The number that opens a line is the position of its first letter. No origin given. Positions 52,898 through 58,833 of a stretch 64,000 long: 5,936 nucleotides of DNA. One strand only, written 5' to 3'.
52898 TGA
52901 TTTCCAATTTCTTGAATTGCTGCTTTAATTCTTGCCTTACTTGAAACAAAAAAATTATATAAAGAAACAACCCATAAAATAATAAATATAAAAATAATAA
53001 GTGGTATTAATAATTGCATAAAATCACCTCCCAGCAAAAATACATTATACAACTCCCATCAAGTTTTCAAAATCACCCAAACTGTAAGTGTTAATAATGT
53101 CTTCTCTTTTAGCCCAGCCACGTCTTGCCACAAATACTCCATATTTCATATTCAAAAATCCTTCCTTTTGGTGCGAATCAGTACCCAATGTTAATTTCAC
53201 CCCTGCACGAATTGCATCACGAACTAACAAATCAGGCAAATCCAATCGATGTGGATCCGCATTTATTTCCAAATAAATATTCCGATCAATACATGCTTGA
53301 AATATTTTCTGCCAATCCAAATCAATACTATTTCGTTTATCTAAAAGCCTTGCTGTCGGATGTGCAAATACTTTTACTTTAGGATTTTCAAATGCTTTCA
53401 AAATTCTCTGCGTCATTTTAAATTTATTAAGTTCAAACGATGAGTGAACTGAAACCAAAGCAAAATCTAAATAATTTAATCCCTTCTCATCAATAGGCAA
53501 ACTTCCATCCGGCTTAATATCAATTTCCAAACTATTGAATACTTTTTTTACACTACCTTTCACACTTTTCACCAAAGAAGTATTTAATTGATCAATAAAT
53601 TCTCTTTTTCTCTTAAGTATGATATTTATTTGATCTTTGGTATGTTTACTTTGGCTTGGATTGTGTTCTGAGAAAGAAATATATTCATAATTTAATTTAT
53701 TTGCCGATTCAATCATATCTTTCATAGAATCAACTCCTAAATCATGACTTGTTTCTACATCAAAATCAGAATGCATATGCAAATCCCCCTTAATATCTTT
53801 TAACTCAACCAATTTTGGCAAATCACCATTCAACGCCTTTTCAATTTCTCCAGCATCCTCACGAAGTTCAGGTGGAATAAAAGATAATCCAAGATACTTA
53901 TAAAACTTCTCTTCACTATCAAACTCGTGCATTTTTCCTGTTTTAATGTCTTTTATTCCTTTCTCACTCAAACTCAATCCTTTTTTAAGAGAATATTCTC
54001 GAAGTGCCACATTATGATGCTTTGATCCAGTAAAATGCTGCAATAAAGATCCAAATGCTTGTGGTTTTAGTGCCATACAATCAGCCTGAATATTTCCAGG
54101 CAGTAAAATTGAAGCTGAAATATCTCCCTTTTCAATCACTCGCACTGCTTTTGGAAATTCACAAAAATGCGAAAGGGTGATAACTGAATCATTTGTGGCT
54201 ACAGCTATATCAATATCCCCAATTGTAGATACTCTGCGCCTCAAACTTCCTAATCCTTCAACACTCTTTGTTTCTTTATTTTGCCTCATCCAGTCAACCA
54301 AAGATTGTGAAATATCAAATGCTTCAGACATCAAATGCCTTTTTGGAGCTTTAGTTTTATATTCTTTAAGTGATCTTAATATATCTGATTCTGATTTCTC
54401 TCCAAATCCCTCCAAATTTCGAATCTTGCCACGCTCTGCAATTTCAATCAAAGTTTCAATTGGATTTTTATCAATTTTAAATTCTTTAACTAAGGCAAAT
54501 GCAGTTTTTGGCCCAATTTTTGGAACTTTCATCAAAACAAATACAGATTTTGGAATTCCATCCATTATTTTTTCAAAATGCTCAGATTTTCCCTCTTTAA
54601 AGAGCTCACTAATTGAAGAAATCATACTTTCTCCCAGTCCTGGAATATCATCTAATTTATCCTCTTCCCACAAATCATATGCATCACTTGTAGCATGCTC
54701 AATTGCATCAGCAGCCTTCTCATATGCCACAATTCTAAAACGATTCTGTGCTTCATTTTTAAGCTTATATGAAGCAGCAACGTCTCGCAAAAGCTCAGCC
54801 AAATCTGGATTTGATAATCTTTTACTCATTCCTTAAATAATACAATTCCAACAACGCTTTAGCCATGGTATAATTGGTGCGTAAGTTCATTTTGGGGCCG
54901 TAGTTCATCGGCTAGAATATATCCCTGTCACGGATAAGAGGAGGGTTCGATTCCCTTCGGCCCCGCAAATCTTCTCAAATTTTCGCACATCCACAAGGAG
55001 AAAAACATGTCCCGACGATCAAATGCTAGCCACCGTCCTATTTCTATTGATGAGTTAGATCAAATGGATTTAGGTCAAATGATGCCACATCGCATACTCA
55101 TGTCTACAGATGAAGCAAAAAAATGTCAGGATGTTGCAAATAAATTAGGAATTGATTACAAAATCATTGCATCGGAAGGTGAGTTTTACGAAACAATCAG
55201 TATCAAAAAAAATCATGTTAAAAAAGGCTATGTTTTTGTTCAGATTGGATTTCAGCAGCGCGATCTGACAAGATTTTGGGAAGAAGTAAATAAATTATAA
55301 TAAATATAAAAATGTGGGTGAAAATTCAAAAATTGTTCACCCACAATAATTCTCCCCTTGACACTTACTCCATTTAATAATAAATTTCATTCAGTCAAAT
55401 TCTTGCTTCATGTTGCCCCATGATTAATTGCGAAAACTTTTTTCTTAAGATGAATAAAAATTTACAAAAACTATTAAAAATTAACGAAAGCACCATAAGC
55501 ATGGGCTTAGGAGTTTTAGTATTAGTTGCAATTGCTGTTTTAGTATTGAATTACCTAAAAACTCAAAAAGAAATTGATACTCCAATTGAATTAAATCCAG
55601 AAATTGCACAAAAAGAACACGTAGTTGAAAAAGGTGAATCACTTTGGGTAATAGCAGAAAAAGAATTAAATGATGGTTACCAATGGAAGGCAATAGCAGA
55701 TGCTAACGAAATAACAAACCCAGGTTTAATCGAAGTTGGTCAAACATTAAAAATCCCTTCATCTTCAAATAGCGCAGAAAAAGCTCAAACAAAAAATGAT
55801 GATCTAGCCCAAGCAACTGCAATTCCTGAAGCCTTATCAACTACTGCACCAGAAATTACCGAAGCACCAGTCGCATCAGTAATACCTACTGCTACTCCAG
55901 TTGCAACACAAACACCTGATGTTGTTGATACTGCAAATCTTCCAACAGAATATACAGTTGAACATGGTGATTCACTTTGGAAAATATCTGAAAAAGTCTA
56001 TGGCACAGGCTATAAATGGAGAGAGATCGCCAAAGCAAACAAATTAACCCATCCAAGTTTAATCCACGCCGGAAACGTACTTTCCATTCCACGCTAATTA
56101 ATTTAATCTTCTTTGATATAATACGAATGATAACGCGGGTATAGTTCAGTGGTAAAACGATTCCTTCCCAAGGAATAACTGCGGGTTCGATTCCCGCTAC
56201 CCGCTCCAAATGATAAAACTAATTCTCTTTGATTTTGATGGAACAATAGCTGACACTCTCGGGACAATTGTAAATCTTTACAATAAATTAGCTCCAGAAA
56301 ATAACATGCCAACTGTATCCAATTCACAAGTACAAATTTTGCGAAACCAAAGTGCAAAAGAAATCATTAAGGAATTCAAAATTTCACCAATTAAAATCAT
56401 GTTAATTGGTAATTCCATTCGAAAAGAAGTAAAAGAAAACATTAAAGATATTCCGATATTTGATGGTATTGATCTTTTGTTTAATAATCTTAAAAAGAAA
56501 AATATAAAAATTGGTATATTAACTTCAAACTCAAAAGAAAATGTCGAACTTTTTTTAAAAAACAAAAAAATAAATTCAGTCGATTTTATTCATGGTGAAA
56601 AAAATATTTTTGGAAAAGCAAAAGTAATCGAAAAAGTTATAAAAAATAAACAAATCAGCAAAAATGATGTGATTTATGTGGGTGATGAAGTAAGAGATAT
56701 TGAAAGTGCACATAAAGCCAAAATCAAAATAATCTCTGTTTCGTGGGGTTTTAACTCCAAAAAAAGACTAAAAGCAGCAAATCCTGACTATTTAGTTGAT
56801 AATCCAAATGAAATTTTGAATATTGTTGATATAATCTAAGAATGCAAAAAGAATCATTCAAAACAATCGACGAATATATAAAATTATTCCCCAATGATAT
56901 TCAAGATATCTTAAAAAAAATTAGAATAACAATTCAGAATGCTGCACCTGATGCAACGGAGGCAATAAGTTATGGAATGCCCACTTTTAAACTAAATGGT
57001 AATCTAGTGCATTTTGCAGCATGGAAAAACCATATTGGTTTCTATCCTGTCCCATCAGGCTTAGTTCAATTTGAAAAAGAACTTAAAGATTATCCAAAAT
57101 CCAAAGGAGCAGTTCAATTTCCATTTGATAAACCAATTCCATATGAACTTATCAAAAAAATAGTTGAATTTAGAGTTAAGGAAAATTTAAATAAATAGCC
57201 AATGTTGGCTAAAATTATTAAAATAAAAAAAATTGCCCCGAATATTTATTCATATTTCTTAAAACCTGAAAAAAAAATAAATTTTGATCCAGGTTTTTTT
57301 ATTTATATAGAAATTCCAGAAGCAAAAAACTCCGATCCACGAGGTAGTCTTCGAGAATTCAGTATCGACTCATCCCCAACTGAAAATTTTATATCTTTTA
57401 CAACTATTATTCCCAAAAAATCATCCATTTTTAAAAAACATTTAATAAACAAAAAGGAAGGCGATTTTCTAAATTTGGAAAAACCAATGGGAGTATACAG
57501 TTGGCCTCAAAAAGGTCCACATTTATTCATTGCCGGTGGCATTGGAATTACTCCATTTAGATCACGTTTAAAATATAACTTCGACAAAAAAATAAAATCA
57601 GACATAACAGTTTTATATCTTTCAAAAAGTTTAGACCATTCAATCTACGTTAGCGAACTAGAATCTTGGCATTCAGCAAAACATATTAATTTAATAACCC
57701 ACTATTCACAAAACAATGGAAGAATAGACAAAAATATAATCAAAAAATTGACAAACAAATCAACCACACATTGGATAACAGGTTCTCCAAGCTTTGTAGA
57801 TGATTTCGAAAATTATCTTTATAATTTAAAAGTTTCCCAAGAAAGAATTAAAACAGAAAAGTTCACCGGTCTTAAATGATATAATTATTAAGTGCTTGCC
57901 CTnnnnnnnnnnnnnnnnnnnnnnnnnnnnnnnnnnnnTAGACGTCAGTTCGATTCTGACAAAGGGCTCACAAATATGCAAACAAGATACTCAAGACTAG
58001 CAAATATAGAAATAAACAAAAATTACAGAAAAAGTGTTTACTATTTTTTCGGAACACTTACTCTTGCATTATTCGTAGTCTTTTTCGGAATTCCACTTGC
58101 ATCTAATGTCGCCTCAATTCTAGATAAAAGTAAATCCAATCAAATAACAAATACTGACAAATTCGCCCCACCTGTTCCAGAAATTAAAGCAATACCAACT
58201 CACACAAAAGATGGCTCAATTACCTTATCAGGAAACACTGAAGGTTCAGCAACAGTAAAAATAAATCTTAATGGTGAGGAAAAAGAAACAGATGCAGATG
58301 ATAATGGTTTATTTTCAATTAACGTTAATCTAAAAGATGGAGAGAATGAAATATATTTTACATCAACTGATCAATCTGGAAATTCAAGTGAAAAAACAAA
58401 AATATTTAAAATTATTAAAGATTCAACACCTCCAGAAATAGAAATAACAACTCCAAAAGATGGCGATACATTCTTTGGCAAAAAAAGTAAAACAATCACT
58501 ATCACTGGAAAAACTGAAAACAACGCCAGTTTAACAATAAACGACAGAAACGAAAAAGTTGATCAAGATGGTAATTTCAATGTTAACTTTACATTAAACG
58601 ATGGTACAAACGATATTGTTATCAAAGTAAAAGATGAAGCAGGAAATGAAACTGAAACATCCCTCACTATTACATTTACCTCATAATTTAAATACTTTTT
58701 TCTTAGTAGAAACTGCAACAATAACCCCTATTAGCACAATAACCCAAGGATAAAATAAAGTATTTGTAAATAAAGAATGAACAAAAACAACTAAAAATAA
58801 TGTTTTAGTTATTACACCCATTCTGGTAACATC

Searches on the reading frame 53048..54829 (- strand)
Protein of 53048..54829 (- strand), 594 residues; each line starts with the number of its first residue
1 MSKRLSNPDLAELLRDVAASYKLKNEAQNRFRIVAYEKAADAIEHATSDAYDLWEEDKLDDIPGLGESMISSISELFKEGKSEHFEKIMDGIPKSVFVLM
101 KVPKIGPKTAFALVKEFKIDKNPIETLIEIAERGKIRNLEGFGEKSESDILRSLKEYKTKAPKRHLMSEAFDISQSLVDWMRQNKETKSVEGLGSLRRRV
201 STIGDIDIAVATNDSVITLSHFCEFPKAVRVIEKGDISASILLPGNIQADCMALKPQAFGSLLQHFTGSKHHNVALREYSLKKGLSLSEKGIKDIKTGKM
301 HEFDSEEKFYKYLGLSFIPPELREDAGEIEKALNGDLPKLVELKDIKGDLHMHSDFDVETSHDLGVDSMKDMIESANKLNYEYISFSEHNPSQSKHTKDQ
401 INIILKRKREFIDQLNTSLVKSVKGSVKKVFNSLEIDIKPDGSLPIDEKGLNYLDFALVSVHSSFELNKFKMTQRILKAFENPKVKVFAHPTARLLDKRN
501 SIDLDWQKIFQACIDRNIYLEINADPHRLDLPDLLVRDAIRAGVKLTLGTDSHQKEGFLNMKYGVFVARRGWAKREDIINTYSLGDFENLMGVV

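Call 52: search_protein_families(library=pfam, proteins=[window:53048-54829:-], max_evalue=0.00001)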
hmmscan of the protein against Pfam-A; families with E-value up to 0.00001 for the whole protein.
window:53048-54829:- (594 aa): 4 families
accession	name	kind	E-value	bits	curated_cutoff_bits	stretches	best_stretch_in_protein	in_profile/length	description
PF14791.11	DNA_pol_B_thumb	-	4.7e-22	78.1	25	1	263-324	2-63/63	DNA polymerase beta thumb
PF14716.13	HHH_8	-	2.1e-11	44.5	30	1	7-81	3-72/73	Helix-hairpin-helix domain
PF14520.12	HHH_5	-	7.1e-07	30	27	0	99-156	4-57/57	Helix-hairpin-helix domain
PF02811.25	PHP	-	1.3e-06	29.3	26.4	1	349-524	1-163/164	PHP domain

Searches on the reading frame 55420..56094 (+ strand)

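Call 52: search_protein_families(library=pfam, proteins=[window:55420-56094:+], max_evalue=0.00001)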
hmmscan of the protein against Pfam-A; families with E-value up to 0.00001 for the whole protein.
window:55420-56094:+ (225 aa): 2 families
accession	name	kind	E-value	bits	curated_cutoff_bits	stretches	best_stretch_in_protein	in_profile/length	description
PF01476.26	LysM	-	2.4e-23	82.2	20.9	2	67-113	1-43/43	LysM domain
PF23457.1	LysM2_NFP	-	1.5e-07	31.8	36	0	67-113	8-54/56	NFP LysM2 domain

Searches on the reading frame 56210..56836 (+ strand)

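Call 52: search_protein_families(library=pfam, proteins=[window:56210-56836:+], max_evalue=0.00001)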
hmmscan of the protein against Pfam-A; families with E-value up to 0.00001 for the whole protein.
window:56210-56836:+ (209 aa): 4 families
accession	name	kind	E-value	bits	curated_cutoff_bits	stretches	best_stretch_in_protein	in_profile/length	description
PF13419.12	HAD_2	-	8.2e-39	134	23.8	1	5-177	1-178/178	Haloacid dehalogenase-like hydrolase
PF00702.32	Hydrolase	-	2e-16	61.4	26.4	1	2-170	1-190/191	haloacid dehalogenase-like hydrolase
PF13242.12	Hydrolase_like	-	3.8e-07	30.4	22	1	139-198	9-71/75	HAD-hyrolase-like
PF12710.13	HAD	-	1.3e-06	29.4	27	0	5-167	1-188/189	haloacid dehalogenase-like hydrolase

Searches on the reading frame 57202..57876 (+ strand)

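Call 52: search_protein_families(library=pfam, proteins=[window:57202-57876:+], max_evalue=0.00001)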
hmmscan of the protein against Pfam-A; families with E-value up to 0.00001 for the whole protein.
window:57202-57876:+ (225 aa): 1 family
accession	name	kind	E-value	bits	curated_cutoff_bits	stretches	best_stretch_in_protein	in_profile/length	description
PF00175.26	NAD_binding_1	-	4e-07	31.1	22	1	109-200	1-105/109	Oxidoreductase NAD-binding domain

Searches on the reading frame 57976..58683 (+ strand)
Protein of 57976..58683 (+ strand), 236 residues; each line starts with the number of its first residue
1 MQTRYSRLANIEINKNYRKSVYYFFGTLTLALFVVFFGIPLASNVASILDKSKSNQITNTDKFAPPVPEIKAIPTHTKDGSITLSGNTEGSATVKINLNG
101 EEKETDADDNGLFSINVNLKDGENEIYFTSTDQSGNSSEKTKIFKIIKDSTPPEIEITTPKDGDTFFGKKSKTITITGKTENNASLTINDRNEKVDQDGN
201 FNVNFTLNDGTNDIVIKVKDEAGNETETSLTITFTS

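Call 54: search_protein_families(library=pfam, proteins=[window:57976-58683:+], max_evalue=0.00001)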
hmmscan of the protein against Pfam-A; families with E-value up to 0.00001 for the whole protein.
window:57976-58683:+ (236 aa): 4 families
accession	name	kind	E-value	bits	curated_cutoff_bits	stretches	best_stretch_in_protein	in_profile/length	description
PF09136.16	Glucodextran_B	-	1e-19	70.6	27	2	153-234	1-81/83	Glucodextranase, domain B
PF17936.7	Big_6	-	9.7e-15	55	27.6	2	78-143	11-79/83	Bacterial Ig domain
PF19077.6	Big_13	-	2.9e-11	44.2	27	1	77-142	26-95/102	Bacterial Ig-like domain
PF12733.13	Cadherin-like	-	5.7e-10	40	24.2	0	168-234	23-86/89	Cadherin-like beta sandwich domain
